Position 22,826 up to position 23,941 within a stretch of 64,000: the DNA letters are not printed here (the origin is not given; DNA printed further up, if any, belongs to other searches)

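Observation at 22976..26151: Four-gene operon: three paralogs of an uncharacterised basic protein family plus an embedded acidic protein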

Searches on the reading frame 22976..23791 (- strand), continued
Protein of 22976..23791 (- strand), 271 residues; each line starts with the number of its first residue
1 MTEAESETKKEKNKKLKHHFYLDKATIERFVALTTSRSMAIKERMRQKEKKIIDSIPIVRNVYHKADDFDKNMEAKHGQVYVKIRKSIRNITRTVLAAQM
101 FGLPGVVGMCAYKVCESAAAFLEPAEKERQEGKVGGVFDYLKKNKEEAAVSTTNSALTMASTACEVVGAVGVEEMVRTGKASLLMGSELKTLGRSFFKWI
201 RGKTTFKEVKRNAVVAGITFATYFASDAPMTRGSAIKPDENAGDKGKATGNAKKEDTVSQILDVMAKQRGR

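Call 45: find_encoding_contigs(protein=P0127, flank=8000, max_places=1)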
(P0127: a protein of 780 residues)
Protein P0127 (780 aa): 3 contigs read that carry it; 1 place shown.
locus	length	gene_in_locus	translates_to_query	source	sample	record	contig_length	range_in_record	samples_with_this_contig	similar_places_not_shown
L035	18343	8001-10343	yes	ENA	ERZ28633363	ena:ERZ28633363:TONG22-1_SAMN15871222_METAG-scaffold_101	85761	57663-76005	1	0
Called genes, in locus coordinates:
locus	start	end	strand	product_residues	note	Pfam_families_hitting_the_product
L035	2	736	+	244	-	PF01026:TatD_DNase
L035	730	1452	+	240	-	PF00899:ThiF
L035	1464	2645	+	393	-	PF00350:Dynamin_N (faint), PF01926:MMR_HSR1, PF02421:FeoB_N (faint), PF18128:HydF_dimer, PF18133:HydF_tetramer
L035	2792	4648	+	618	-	-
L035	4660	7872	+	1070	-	-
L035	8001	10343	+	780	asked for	-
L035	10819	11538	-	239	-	-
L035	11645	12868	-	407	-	-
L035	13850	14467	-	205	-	PF05307:Bundlin, PF08805:PilS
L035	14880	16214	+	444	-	PF00669:Flagellin_N, PF00700:Flagellin_C (weak)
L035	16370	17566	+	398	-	-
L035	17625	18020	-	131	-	-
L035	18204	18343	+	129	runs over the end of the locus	-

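Call 46: find_encoding_contigs(protein=P0134, flank=8000, max_places=1)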
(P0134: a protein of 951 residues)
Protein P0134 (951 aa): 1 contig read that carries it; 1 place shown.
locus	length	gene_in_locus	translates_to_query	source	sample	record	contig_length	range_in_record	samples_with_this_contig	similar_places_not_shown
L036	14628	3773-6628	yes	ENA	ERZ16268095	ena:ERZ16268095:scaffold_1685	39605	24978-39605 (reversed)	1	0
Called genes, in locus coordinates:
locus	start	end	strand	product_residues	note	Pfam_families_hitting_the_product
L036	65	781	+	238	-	PF00578:AhpC-TSA, PF08534:Redoxin, PF10417:1-cysPrx_C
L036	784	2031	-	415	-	PF00817:IMS, PF11799:IMS_C, PF13438:DUF4113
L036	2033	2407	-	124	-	PF00717:Peptidase_S24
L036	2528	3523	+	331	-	PF02016:Peptidase_S66, PF17676:Peptidase_S66C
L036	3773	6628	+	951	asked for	-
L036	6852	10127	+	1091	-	-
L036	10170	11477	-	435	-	PF02885:Glycos_trans_3N, PF00591:Glycos_transf_3, PF07831:PYNP_C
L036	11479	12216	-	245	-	PF01791:DeoC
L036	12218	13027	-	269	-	PF01048:PNP_UDP_1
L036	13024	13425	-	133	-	PF00383:dCMP_cyt_deam_1, PF08211:dCMP_cyt_deam_2, PF26947:CDL (weak)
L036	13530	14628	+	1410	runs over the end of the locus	PF05170:AsmA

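Call 52: search_protein_families(library=pfam, proteins=[L027:1257-5246:+, L031:2729-5218:+, L030:1618-4356:+, L035:4660-7872:+, L035:2792-4648:+, L036:6852-10127:+, L033:2875-3747:+, L026:6838-7719:-, L031:7882-10038:+], max_evalue=0.001)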
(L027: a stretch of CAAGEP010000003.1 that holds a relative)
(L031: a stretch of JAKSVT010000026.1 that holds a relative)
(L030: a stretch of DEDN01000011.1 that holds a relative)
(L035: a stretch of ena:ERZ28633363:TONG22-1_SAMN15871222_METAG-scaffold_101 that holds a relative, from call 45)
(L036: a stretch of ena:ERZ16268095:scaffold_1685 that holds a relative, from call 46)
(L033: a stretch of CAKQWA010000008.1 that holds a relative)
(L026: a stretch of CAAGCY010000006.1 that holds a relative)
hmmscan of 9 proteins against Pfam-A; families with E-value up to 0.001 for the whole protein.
L027:1257-5246:+ (1329 aa): 15 families
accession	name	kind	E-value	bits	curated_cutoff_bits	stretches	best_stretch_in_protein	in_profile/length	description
PF01855.24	POR_N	-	2.4e-83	279.8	27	1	165-395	2-230/231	Pyruvate flavodoxin/ferredoxin oxidoreductase, thiamine diP-bdg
PF01558.24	POR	-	4.4e-33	115.3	27.4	1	577-759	1-171/173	Pyruvate ferredoxin/flavodoxin oxidoreductase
PF10371.14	EKR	-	3.7e-19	68.8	27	1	779-831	5-55/55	Domain of unknown function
PF17147.9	PFOR_II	-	1.8e-13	51.2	27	1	417-502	1-85/102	Pyruvate:ferredoxin oxidoreductase core domain II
PF12838.12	Fer4_7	-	1.3e-10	42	27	1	841-911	1-51/52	4Fe-4S dicluster domain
PF13237.11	Fer4_10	-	1.3e-09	38.3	25.5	2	836-859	3-22/53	4Fe-4S dicluster domain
PF14697.11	Fer4_21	-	1.8e-09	38.1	35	1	838-859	4-28/59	4Fe-4S dicluster domain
PF00037.32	Fer4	-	4.7e-09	36.1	21.1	1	835-858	1-24/24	4Fe-4S binding domain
PF12837.12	Fer4_6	-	8.2e-09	35.4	25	1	834-857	1-24/24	4Fe-4S binding domain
PF13187.11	Fer4_9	-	1.5e-08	35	27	1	897-976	1-41/52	4Fe-4S dicluster domain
PF13484.11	Fer4_16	-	5.8e-08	33.8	30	1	841-910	1-65/66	4Fe-4S double cluster binding domain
PF12797.12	Fer4_2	-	6.4e-08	32.5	24.5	1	834-853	2-21/22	4Fe-4S binding domain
PF02775.26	TPP_enzyme_C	-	5.8e-07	29.9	21.9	1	1114-1226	46-150/151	Thiamine pyrophosphate enzyme, C-terminal TPP binding domain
PF13183.11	Fer4_8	-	2.1e-06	28.6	27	1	840-911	3-67/68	4Fe-4S dicluster domain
PF12800.12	Fer4_4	-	0.00098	19.7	24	0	839-853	1-15/17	4Fe-4S binding domain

L031:2729-5218:+ (829 aa): 10 families
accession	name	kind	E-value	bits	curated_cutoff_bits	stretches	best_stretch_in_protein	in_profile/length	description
PF00563.25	EAL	-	2.5e-74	250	31.3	1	578-813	2-236/236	EAL domain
PF00990.26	GGDEF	-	2.3e-42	144.9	23.8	1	402-554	2-157/161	Diguanylate cyclase, GGDEF domain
PF13426.13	PAS_9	-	3.1e-29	101.7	27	2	286-389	1-103/103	PAS domain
PF00989.32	PAS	-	5.8e-24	84.7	22.6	2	279-377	4-103/113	PAS fold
PF13188.13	PAS_8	-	3.6e-18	65.2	21.8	2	278-324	3-50/65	PAS domain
PF08448.16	PAS_4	-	2.8e-16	60.1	23.1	1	282-391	1-109/110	PAS fold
PF13185.12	GAF_2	-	4.9e-10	40.2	28.6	1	129-267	2-136/136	GAF domain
PF08447.18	PAS_3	-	4.1e-09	37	25.6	1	300-376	3-81/89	PAS fold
PF01590.32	GAF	-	1.7e-06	29.1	22.4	1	134-265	5-132/133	GAF domain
PF12860.13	PAS_7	-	0.00021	21.9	27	0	283-394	2-114/115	PAS fold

L030:1618-4356:+ (912 aa): 2 families
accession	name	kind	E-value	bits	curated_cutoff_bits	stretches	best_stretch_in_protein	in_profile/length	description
PF00521.26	DNA_topoisoIV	-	9.4e-158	526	31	1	34-498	1-431/432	DNA gyrase/topoisomerase IV, subunit A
PF03989.18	DNA_gyraseA_C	-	4.1e-72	237.9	27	6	530-576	1-47/48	DNA gyrase C-terminal domain, beta-propeller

L035:4660-7872:+ (1070 aa): 0 families

L035:2792-4648:+ (618 aa): 0 families

L036:6852-10127:+ (1091 aa): 0 families

L033:2875-3747:+ (290 aa): 2 families
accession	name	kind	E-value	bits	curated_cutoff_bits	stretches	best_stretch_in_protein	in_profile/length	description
PF00126.33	HTH_1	-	6.1e-23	81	26.6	1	3-62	1-60/60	Bacterial regulatory helix-turn-helix protein, lysR family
PF03466.25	LysR_substrate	-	1.1e-12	48.3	28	1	106-285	25-206/209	LysR substrate binding domain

L026:6838-7719:- (293 aa): 1 family
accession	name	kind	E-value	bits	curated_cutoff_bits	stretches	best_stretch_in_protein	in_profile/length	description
PF12686.12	DUF3800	-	7.2e-15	56.4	21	1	13-223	1-147/149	Protein of unknown function (DUF3800)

L031:7882-10038:+ (718 aa): 7 families
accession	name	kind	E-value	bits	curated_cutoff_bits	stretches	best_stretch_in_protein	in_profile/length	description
PF13328.12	HD_4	-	1.1e-50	171.8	27.2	1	26-176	1-155/156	HD domain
PF04607.23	RelA_SpoT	-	4.1e-42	143.5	27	1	236-345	1-111/113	Region found in RelA / SpoT proteins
PF19296.4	RelA_AH_RIS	-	2.2e-39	135.9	23.8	1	456-626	1-185/185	RelA/SpoT, AH and RIS domains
PF02824.27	TGS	-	3.2e-18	65.9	22.2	1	387-445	2-60/60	TGS domain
PF13291.12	ACT_4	-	2e-17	64.1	27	1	639-715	3-80/80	ACT domain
PF01966.28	HD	-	1.4e-10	42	22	1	45-144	1-116/116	HD domain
PF01842.31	ACT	-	1e-07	32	27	1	644-706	2-63/66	ACT domain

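Call 54: search_protein_families(library=phrogs, proteins=[window:22976-23791:-, P0134, P0136], max_evalue=0.01)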
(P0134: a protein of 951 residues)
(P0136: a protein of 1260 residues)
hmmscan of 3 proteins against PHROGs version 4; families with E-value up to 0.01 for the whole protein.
window:22976-23791:- (271 aa): 0 families

P0134 (951 aa): 0 families

P0136 (1260 aa): 0 families

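Call 55: search_protein_families(library=padloc, proteins=[window:22976-23791:-, P0134, P0136], max_evalue=0.01)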
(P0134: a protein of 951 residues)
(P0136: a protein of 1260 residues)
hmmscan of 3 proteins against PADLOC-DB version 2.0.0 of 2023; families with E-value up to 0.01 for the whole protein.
window:22976-23791:- (271 aa): 0 families

P0134 (951 aa): 0 families

P0136 (1260 aa): 0 families

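Call 63: find_encoding_contigs(protein=P0024, flank=6000, max_places=2)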
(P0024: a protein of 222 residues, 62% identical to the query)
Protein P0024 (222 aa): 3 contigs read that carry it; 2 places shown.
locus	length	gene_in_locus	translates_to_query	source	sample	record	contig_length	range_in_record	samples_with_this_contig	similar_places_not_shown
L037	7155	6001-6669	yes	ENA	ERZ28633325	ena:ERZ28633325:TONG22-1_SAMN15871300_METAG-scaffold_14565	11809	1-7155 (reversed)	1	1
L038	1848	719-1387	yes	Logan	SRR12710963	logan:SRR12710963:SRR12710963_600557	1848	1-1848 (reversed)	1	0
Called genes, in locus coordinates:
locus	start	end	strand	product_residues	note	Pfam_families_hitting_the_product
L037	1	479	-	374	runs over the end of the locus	-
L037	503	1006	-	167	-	PF13302:Acetyltransf_3, PF00583:Acetyltransf_1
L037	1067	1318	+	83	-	-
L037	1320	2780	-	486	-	PF00772:DnaB, PF03796:DnaB_C, PF13481:AAA_25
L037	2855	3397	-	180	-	PF01281:Ribosomal_L9_N, PF03948:Ribosomal_L9_C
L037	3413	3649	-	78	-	PF01084:Ribosomal_S18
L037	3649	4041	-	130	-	PF01250:Ribosomal_S6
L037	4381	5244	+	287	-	-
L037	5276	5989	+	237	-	-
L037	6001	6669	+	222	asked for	-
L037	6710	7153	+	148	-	?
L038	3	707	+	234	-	?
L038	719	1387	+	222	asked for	-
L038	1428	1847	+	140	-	?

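Call 64: find_encoding_contigs(protein=P0052, flank=6000, max_places=2)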
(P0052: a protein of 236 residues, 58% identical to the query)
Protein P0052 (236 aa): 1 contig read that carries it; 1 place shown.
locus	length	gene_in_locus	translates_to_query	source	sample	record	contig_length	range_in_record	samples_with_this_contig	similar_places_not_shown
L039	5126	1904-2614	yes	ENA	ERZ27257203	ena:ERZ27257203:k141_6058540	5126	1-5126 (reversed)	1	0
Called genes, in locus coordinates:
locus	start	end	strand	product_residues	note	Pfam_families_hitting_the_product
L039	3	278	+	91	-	?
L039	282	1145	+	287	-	-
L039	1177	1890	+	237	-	-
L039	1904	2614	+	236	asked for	-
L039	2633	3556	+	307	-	-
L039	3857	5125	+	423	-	?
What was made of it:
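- The same four-gene order is present in L039 and L037 (calls 63, 64).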

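Call 69: find_related_loci(query=A2, collection=viral_contigs, flank=3000)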
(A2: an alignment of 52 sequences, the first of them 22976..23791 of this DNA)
Query A2 (271 aa) in viral_contigs; peptide patterns used: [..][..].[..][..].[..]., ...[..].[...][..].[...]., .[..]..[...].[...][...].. (x = any residue, [..] = any of these).
50 stretches matched a pattern, but none encodes a relative of the query by tblastn (E <= 1e-3).
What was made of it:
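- On Polymorphic toxin / immunity cassette: There is no relative in viral contigs (call 69).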

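Call 71: find_homologous_proteins(query=A4, max_evalue=0.001)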
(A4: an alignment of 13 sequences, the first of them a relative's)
Query A4 (13 sequences) (951 aa, profile of the alignment): 20 proteins with E <= 0.001 among 8000 candidates.
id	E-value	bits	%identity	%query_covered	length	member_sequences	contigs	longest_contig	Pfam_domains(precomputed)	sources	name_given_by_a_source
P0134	0.0e+0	1131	100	100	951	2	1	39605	-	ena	-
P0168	0.0e+0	1129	100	100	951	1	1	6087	-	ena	-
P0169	0.0e+0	1081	96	100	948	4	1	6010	-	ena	-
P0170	0.0e+0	1048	91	100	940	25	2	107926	-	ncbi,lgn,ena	-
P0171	7.3e-291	986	86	100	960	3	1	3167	-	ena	-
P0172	2.6e-244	832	64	97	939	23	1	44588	-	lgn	-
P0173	1.8e-236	806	63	97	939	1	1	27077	-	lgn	-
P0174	2.7e-236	806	63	97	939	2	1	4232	-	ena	-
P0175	6.6e-236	804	63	97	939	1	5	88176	-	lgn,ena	-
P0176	6.6e-236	804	63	97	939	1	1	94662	-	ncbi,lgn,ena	-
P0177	8.2e-236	804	63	97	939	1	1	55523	-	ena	-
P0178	9.9e-236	804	63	97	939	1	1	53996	-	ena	-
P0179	1.4e-235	803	63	97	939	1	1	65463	-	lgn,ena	-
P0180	1.7e-235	803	63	97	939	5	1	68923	-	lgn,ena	-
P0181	1.1e-232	794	63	97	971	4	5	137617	-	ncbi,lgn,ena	-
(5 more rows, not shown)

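Call 85: search_protein_families(library=pfam, proteins=[L020:6965-8071:-, L014:41-943:-], max_evalue=0.01)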
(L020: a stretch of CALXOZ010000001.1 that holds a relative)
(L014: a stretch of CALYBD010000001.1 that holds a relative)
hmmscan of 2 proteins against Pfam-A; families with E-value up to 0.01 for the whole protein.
L020:6965-8071:- (368 aa): 0 families

L014:41-943:- (300 aa): 2 families
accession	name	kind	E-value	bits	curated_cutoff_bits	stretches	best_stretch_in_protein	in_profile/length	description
PF13419.12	HAD_2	-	0.0025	18.4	23.8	1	97-223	28-135/178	Haloacid dehalogenase-like hydrolase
PF00702.32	Hydrolase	-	0.0056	17.5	26.4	0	5-225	3-156/191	haloacid dehalogenase-like hydrolase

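Call 93: fold_search(model_id=the predicted structure, library=pdb)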
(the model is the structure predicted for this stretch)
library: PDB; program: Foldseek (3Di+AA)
matches with E <= 10: 35; with E <= 0.001: 0
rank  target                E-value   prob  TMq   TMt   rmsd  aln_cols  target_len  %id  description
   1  9a2x_MODEL_1_A        2.2e+00  0.10  0.17  0.11  27.3       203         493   13  Model of E. coli TolC by in-cell photo-crosslinking MS and deep learning (released 2023-02-24)
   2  9a50_A                2.9e+00  0.06  0.16  0.16  18.5       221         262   10  Integrative model of RPSB-RPOC by crosslinking MS and deep learning (released 2024-09-18)
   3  6dcf_F                3.3e+00  0.04  0.14  0.13  19.4       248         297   13  Crystal structure of a Mycobacterium smegmatis transcription initiation complex with Rifampicin-resistant RNA polymera (released 2018-09-05)
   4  7o3v_F                3.5e+00  0.02  0.13  0.13  24.9       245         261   16  Stalk complex structure (TrwJ/VirB5-TrwI/VirB6) from the fully-assembled R388 type IV secretion system determined by c (released 2022-06-22)
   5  8r3m_F                3.7e+00  0.04  0.15  0.14  19.2       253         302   11  Mycobacterium smegnatis RNA polymerase transcription initiation complex with SigmaA, RbpA, HelD N-terminal, CO and PCh (released 2024-10-02)
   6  1jch_A                3.9e+00  0.03  0.13  0.09  33.8       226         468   12  Crystal Structure of Colicin E3 in Complex with its Immunity Protein (released 2001-11-30)
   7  8vc9_E                4.6e+00  0.06  0.17  0.13  23.6       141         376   12  Hybrid response regulator LvrB from Leptospira / phosphorylated REC form (released 2024-12-18)
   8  8otz_Cx               4.6e+00  0.02  0.11  0.13  30.1       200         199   16  48-nm repeat of the native axonemal doublet microtubule from bovine sperm (released 2023-11-22)
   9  4h54_A                4.9e+00  0.06  0.13  0.13  13.4        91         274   13  Crystal structure of the diguanylate cyclase DgcZ (released 2013-07-03)
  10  3rqf_D                5.4e+00  0.02  0.13  0.17  19.9       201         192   13  Cerebral cavernous malformation 3 (CCM3) in complex with paxillin LD2 (released 2011-06-01)
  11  8e0m_J                5.8e+00  0.05  0.17  0.23  16.2       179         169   18  Homotrimeric variant of tcTRP9, BGL15 (released 2023-04-12)
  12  3w8h_A                5.8e+00  0.04  0.17  0.22  18.1       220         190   12  Crystal structure of CCM3 in complex with the C-terminal regulatory domain of STK25 (released 2013-07-03)
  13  6os0_A                5.8e+00  0.03  0.13  0.10  23.1       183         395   12  Structure of synthetic nanobody-stabilized angiotensin II type 1 receptor bound to angiotensin II (released 2020-02-19)
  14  9oa2_V                6.1e+00  0.08  0.10  0.21  17.1        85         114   18  Ecoli DnaB helicase and Phage Lambda loader P with ADP-Mg in a 6:6 stoichiometry ratio. (released 2025-07-16)
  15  9gm7_C                6.1e+00  0.01  0.12  0.09  32.1       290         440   12  MukBEF in a nucleotide-bound state with open neck gate (monomer) (released 2025-03-26)
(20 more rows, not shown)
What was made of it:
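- On Any protein of solved structure: Foldseek against PDB gives E>2 and TM<0.2 (call 93).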
